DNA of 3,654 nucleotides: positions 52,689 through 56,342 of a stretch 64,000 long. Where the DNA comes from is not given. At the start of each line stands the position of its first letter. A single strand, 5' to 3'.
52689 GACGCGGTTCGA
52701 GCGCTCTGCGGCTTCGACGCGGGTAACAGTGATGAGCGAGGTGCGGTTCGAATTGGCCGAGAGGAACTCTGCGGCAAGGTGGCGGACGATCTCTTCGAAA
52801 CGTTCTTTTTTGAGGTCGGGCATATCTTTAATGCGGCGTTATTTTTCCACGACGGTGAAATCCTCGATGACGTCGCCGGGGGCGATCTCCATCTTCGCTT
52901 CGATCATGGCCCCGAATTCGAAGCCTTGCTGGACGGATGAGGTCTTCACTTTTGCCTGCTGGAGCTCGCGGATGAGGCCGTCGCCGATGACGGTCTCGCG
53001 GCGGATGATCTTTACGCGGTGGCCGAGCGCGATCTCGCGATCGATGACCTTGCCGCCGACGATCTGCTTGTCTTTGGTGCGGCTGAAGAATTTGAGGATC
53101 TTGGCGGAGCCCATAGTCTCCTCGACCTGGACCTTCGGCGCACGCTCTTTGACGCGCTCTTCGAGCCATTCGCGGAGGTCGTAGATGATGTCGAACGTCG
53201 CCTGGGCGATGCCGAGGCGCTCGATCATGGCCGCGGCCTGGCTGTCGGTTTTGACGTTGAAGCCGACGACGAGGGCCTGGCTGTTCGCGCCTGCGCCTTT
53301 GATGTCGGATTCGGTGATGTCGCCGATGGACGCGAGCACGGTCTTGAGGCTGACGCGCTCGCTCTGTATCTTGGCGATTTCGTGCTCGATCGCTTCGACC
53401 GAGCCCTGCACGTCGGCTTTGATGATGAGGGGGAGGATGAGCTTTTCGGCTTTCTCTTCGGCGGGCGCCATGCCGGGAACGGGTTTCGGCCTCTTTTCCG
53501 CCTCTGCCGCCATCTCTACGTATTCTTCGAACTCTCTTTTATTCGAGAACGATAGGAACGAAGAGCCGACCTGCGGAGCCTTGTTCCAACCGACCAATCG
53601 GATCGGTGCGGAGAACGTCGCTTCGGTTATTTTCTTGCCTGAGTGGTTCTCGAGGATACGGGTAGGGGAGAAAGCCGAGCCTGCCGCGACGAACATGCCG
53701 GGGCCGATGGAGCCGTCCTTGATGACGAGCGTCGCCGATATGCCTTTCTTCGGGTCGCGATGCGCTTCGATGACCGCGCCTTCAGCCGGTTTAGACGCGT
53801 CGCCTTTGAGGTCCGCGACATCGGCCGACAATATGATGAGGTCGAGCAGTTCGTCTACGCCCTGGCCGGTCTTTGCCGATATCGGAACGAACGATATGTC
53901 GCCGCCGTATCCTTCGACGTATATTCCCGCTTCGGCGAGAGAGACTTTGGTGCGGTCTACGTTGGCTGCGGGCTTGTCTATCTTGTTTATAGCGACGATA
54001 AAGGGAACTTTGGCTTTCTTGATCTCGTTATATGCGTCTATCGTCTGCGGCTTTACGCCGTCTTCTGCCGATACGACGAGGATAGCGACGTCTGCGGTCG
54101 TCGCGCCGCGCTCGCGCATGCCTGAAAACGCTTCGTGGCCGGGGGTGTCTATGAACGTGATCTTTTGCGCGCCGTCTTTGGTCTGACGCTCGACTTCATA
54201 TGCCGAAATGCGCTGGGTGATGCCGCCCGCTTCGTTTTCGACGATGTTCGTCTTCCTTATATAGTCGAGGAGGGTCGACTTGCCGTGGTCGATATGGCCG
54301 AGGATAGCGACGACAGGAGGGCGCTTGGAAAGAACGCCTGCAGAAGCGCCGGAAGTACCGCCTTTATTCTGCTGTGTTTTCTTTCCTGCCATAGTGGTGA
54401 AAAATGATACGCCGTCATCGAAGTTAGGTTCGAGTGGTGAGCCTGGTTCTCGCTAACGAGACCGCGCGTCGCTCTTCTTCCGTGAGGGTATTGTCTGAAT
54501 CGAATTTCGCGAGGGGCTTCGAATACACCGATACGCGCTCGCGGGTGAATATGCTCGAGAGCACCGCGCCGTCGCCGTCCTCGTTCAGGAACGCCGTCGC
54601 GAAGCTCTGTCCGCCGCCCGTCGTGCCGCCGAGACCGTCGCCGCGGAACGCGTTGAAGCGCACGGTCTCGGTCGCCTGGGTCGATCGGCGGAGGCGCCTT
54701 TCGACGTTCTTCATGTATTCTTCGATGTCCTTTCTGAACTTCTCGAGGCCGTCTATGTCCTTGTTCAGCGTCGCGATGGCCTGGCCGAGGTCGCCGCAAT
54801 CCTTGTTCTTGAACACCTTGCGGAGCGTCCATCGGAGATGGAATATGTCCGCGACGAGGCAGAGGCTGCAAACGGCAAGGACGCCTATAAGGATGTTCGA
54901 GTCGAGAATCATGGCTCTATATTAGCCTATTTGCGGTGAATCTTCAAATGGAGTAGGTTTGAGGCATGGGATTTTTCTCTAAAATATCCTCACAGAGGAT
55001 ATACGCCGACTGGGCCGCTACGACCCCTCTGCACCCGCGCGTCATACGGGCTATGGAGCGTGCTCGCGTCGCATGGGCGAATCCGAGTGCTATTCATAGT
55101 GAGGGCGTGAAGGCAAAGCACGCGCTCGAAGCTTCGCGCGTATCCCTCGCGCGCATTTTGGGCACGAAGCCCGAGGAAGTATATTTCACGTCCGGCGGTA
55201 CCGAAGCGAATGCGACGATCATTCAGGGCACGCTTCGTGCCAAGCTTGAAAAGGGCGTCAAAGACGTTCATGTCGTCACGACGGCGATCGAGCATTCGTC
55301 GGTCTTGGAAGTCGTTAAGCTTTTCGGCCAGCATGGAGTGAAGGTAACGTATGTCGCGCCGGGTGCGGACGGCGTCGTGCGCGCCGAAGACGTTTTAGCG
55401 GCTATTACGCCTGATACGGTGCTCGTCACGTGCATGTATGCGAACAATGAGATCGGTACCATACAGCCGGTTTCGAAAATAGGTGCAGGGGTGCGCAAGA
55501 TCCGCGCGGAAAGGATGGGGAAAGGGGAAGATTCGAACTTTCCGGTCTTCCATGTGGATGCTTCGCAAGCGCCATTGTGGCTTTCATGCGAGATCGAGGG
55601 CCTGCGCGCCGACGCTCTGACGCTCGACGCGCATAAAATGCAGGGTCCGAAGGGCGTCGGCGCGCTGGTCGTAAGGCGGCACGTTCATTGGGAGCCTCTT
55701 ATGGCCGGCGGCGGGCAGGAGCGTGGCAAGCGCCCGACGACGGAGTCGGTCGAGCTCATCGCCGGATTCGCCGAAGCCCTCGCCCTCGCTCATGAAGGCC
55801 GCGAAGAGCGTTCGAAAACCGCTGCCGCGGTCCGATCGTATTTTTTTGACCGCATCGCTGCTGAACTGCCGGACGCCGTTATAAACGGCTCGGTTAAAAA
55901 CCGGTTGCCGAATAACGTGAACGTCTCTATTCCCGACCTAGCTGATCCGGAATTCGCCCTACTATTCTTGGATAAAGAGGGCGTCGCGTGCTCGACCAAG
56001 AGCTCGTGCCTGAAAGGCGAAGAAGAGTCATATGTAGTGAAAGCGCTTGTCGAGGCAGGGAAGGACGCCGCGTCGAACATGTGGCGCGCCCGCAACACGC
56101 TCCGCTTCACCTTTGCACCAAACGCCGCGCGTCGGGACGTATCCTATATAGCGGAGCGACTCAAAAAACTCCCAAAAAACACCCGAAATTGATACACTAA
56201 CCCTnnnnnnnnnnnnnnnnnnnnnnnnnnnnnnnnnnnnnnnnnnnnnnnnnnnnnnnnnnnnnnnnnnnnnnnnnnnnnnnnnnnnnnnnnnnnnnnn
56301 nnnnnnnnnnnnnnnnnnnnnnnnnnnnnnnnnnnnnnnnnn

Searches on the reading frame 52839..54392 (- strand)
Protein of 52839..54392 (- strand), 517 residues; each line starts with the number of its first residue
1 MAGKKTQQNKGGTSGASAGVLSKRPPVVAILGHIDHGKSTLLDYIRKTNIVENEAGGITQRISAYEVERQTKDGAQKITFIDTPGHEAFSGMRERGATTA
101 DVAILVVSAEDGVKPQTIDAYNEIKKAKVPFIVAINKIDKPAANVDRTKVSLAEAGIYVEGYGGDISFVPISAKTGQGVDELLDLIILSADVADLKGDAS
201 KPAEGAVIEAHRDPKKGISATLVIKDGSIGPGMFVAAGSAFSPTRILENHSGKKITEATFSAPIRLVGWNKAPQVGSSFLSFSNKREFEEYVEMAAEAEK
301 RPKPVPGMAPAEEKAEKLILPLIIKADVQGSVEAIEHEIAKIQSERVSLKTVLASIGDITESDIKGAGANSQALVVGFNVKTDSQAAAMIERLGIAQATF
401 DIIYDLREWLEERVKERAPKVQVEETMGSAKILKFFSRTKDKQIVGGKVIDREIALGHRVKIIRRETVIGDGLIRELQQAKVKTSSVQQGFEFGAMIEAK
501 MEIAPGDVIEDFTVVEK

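Call 11: search_protein_families(library=pfam, proteins=[window:52839-54392:-], max_evalue=0.001)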
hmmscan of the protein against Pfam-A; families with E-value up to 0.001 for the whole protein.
window:52839-54392:- (517 aa): 7 families
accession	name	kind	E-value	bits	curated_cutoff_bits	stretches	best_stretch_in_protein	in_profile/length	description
PF00009.33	GTP_EFTU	-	3.2e-38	131.7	26.5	1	27-187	5-183/188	Elongation factor Tu GTP binding domain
PF11987.13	IF-2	-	4.7e-26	91.4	27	1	314-408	21-114/117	Translation-initiation factor 2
PF22042.2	EF-G_D2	-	1.7e-12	47.7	27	1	202-281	1-83/84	Elongation factor G domain 2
PF01926.29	MMR_HSR1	-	9.1e-12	45.5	21.9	1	28-137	2-113/113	50S ribosome-binding GTPase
PF00071.28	Ras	-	7.5e-09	35.8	21.6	1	29-187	3-157/162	Ras family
PF08477.19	Roc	-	4.6e-06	27.3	27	1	28-139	2-119/119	Ras of Complex, Roc, domain of DAPkinase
PF00350.29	Dynamin_N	-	4.5e-05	24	27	0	28-70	1-43/168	Dynamin family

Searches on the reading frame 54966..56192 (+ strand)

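Call 11: search_protein_families(library=pfam, proteins=[window:54966-56192:+], max_evalue=0.001)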
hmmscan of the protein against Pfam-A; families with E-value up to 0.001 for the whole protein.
window:54966-56192:+ (408 aa): 1 family
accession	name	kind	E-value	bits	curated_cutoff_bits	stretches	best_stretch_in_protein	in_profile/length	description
PF00266.25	Aminotran_5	-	8.6e-50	170.2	21.5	1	12-393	1-369/371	Aminotransferase class-V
